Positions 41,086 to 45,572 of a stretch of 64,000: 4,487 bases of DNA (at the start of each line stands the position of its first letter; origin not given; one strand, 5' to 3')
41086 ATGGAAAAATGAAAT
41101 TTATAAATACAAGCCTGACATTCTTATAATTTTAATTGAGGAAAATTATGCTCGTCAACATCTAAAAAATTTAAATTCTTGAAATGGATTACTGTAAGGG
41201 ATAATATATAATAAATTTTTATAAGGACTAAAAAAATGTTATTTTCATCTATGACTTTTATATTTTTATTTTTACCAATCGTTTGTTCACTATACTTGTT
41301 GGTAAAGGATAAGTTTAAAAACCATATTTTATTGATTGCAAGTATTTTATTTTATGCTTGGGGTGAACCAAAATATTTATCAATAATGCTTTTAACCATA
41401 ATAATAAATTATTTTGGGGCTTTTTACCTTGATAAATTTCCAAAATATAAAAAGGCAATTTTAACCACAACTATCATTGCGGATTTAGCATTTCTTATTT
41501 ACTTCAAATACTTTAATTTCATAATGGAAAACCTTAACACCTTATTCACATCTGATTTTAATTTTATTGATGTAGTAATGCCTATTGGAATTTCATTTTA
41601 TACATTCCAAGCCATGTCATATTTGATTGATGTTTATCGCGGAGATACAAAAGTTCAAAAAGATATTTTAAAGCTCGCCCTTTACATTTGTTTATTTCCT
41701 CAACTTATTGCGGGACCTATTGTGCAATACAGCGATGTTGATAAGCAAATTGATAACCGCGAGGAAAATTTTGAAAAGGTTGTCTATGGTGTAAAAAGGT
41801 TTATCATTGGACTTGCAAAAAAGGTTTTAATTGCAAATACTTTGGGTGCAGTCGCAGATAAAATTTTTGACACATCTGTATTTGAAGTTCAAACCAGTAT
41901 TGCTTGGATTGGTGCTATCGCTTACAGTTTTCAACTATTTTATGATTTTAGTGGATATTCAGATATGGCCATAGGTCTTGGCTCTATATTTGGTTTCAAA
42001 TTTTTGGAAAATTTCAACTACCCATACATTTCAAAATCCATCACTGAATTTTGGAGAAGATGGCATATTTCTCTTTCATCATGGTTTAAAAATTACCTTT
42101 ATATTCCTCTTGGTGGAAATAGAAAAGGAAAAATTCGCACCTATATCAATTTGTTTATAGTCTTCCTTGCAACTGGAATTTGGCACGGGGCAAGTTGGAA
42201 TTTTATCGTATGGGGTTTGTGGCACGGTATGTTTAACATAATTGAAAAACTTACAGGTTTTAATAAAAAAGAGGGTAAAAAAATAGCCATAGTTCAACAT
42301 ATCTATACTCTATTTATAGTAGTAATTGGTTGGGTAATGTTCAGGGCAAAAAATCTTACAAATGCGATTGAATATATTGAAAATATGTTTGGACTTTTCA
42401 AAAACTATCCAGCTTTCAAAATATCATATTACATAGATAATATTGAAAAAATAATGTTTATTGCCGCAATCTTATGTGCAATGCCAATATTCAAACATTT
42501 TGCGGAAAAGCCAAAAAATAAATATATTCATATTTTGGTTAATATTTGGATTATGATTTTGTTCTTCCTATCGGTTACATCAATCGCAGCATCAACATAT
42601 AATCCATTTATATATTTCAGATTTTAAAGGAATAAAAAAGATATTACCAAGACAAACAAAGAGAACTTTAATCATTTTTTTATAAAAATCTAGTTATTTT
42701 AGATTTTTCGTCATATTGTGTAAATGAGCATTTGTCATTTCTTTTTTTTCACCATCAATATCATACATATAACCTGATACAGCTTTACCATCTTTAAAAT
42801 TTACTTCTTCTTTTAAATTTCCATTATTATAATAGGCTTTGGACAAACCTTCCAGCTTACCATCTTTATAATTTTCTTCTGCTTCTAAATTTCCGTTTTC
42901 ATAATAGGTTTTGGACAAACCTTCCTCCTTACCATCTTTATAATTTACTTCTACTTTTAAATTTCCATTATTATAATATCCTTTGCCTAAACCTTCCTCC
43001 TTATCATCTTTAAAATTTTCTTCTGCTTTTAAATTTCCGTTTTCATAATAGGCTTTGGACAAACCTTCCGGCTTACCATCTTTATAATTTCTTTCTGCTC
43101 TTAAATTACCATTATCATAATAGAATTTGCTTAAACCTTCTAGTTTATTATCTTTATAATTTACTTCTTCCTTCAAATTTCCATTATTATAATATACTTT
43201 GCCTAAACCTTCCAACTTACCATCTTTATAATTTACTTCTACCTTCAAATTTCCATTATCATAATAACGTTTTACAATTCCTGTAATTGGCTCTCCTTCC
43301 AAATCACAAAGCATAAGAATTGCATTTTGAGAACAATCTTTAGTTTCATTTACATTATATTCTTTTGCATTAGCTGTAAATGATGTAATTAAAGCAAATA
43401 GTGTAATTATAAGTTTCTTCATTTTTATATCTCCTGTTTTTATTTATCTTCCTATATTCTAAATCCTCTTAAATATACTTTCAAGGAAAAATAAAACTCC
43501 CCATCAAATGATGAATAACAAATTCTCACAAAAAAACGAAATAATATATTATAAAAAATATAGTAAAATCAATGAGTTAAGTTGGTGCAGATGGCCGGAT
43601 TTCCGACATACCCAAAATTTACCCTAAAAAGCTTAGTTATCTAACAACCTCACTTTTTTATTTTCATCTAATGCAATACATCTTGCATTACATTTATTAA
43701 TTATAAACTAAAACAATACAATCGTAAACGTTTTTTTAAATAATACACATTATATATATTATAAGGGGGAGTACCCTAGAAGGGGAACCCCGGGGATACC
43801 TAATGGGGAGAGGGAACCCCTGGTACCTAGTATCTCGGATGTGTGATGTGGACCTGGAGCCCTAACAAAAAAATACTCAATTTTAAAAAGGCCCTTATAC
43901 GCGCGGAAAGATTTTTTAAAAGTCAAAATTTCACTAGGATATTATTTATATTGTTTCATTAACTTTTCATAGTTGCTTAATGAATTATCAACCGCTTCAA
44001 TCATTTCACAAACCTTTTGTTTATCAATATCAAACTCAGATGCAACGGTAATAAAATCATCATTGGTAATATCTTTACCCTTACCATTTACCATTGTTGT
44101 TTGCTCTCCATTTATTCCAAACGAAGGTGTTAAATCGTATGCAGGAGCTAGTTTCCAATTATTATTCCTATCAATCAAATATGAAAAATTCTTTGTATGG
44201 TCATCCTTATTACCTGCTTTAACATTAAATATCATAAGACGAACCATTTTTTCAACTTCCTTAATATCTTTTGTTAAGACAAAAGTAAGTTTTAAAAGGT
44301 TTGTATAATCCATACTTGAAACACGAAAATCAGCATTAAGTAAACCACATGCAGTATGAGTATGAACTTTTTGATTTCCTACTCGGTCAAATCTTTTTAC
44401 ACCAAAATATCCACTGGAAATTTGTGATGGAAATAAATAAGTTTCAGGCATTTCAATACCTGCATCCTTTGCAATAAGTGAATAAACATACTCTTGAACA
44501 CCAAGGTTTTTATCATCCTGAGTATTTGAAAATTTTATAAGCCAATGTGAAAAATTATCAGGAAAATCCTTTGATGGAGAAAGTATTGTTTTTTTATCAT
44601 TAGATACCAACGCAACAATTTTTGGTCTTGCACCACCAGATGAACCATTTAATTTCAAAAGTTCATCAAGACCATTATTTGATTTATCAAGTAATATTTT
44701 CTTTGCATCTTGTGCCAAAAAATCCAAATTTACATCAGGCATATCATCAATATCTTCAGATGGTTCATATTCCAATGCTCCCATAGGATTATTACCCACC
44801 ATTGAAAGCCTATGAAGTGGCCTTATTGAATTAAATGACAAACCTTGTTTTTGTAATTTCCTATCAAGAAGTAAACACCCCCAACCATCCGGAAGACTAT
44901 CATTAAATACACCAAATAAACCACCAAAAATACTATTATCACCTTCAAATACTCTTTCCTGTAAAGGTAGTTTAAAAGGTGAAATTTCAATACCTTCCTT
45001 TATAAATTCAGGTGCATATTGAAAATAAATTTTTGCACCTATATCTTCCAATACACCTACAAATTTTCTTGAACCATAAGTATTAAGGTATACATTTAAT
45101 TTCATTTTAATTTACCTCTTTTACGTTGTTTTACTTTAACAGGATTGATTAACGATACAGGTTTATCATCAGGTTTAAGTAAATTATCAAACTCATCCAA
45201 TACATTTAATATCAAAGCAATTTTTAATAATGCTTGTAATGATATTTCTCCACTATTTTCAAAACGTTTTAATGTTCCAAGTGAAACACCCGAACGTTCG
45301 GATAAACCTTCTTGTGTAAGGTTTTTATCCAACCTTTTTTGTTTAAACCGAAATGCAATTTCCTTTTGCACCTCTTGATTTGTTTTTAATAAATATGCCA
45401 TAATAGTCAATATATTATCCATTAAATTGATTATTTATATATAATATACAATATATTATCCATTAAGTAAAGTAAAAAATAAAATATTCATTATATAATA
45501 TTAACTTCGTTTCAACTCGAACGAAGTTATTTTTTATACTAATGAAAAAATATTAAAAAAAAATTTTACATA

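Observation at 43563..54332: Integrative island inserted in tRNA-Leu(UAA), with a 37-bp att duplication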

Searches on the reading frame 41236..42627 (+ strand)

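Call 8: search_protein_families(library=pfam, proteins=[window:41236-42627:+], max_evalue=0.01)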
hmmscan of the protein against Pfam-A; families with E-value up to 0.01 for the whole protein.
window:41236-42627:+ (463 aa): 3 families
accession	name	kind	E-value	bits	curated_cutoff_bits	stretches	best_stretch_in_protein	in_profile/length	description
PF03062.24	MBOAT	-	2.9e-34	119.3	27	1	143-368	80-331/337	MBOAT, membrane-bound O-acyltransferase family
PF13813.11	MBOAT_2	-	1.4e-05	25.7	25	1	260-319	5-66/85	Membrane bound O-acyl transferase family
PF19470.4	DUF6007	-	0.0042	17.4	26.7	1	412-450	16-54/65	Family of unknown function (DUF6007)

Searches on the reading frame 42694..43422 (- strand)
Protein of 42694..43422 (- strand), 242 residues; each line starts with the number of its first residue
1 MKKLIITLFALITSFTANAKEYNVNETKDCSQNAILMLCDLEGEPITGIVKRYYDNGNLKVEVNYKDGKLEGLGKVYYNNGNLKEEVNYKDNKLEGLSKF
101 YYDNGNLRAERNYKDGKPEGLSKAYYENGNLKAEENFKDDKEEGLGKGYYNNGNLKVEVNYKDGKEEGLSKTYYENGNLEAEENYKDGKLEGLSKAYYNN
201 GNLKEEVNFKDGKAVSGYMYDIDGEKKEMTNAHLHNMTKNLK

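Call 8: search_protein_families(library=pfam, proteins=[window:42694-43422:-], max_evalue=0.01)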
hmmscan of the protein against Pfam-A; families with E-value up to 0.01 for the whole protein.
window:42694-43422:- (242 aa): 2 families
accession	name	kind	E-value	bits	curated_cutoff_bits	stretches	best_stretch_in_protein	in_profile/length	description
PF07661.19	MORN_2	-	3.7e-43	140.9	29.6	7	47-67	2-22/22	MORN repeat variant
PF14197.11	Cep57_CLD_2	-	0.0011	19.4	27.1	0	187-212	34-59/67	Centrosome localisation domain of PPC89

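Call 10: find_encoding_contigs(protein=window:42694-43422:-, flank=10000, max_places=10)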
Protein window:42694-43422:- (242 aa): 14 contigs read that carry it; 3 places shown.
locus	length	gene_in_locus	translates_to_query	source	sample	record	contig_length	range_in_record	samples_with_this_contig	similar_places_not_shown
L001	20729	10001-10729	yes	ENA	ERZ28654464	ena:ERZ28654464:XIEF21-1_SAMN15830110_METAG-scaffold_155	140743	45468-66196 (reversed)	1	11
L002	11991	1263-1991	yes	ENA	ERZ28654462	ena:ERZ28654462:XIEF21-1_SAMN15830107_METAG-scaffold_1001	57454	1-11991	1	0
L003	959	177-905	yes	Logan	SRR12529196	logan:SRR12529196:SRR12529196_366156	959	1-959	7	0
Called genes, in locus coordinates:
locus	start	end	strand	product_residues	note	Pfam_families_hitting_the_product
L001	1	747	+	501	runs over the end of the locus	PF00589:Phage_integrase (weak)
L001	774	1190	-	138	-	PF01420:Methylase_S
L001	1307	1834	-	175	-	PF01420:Methylase_S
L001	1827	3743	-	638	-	PF02384:N6_Mtase, PF01170:UPF0020, PF20473:MmeI_Mtase (weak)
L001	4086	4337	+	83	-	-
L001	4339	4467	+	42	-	-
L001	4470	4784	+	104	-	PF12599:DUF3768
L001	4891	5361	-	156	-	PF23343:REP_ORF2-G2P (weak)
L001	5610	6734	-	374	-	PF00145:DNA_methylase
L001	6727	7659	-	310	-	PF05063:MT-A70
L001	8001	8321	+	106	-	PF01381:HTH_3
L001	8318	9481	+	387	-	PF13657:Couple_hipA, PF07804:HipA_C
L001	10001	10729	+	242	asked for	-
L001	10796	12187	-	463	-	PF03062:MBOAT, PF13813:MBOAT_2 (faint)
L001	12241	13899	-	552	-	PF16822:ALGX, PF14286:DHHW (weak)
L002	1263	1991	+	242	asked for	-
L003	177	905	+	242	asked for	-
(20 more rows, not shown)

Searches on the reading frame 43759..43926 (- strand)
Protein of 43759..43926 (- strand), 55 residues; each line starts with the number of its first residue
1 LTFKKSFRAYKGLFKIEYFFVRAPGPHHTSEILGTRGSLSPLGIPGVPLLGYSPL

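Call 8: search_protein_families(library=pfam, proteins=[window:43759-43926:-], max_evalue=0.01)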
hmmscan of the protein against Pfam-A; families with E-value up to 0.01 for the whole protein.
window:43759-43926:- (55 aa): 0 families

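Call 33: search_protein_families(library=phrogs, proteins=[window:43759-43926:-], max_evalue=0.01)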
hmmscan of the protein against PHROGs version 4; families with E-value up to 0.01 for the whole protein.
window:43759-43926:- (55 aa): 0 families

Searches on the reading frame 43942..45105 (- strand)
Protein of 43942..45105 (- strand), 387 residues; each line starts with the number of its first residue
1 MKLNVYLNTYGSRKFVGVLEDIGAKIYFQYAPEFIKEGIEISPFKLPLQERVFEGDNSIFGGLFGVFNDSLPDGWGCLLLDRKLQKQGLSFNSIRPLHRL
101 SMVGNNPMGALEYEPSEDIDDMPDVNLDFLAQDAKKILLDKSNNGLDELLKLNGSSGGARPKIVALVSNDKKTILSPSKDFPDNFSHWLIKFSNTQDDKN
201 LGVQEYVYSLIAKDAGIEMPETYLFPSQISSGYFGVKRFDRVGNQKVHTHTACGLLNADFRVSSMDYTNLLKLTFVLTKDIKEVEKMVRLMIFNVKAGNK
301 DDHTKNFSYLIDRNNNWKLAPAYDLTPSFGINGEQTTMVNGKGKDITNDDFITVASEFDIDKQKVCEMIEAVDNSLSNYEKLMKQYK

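Call 7: search_protein_families(library=pfam, proteins=[window:43942-45105:-], max_evalue=0.01)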
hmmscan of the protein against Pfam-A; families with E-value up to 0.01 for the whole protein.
window:43942-45105:- (387 aa): 2 families
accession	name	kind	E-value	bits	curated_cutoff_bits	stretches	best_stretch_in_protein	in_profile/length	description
PF07804.18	HipA_C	-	2e-46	158.8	30.5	1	155-374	2-207/213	HipA-like C-terminal domain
PF13657.11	Couple_hipA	-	4e-15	56.6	22.5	1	11-113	5-98/99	HipA N-terminal domain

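Call 34: search_protein_families(library=ncbifam, proteins=[window:43942-45105:-], max_evalue=0.001)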
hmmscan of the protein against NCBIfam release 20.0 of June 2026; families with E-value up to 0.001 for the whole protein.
window:43942-45105:- (387 aa): 1 family
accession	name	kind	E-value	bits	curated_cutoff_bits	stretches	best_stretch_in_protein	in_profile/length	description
NF007297.0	PRK09775.1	equivalog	1.7e-10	40.2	401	1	182-327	220-371/446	type II toxin-antitoxin system HipA family toxin YjjJ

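Call 35: search_protein_families(library=padloc, proteins=[window:43942-45105:-], max_evalue=0.001)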
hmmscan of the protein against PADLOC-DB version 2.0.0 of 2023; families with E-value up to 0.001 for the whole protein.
window:43942-45105:- (387 aa): 4 families
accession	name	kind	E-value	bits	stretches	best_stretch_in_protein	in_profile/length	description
PDLC04340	PDC-M03A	-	9.3e-10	36.4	1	185-374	32-217/280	-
PDLC04339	PDC-M03A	-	1.9e-06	25.4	1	273-345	123-194/293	-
PDLC04344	PDC-M03A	-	3.1e-05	21.6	1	282-338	145-201/305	-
PDLC04342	PDC-M03A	-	3.4e-05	21.5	1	283-378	147-243/299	-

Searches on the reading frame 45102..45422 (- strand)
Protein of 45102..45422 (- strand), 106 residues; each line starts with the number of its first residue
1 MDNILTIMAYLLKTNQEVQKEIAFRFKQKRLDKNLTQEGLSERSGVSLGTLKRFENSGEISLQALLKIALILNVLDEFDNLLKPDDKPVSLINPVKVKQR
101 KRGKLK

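Call 7: search_protein_families(library=pfam, proteins=[window:45102-45422:-], max_evalue=0.01)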
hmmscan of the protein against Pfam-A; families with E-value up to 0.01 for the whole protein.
window:45102-45422:- (106 aa): 3 families
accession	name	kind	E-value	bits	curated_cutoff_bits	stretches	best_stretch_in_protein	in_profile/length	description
PF01381.28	HTH_3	-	1.2e-09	38.5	23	1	27-74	2-50/55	Helix-turn-helix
PF13443.12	HTH_26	-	0.00012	22.7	22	1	31-74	7-52/63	Cro/C1-type HTH DNA-binding domain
PF13560.12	HTH_31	-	0.00095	19.9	27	1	22-74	2-56/64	Helix-turn-helix domain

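Call 34: search_protein_families(library=ncbifam, proteins=[window:45102-45422:-], max_evalue=0.001)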
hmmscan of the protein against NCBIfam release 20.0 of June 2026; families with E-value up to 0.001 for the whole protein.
window:45102-45422:- (106 aa): 6 families
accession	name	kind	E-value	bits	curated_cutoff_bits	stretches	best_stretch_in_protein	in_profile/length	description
NF041951.1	phage_RstR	subfamily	2.1e-07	31.2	80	1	22-84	3-64/108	RstR family transcriptional repressor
NF007271.0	PRK09726.1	equivalog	0.00013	21.9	79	1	21-74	12-66/88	type II toxin-antitoxin system antitoxin HipB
TIGR03070.1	couple_hipB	subfamily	0.00019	21.3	71.65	1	21-73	2-55/58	type II toxin-antitoxin system Y4mF family antitoxin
NF047948.1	male_kill_WMK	equivalog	0.00082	18.9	300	1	18-74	2-59/300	WO male-killing family protein Wmk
NF006015.0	PRK08154.1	subfamily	0.00085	18.6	204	1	14-84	23-92/314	anaerobic benzoate catabolism transcriptional regulator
NF038310.1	lysogeny_AimR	equivalog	0.00087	18.4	70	0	31-73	6-49/365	AimR family lysis-lysogeny pheromone receptor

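Call 35: search_protein_families(library=padloc, proteins=[window:45102-45422:-], max_evalue=0.001)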
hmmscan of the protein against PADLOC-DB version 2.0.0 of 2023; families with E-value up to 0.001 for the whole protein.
window:45102-45422:- (106 aa): 1 family
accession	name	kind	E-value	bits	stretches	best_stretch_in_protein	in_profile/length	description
PDLC02926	HTH_VI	-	0.00018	19.7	1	26-74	6-55/92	-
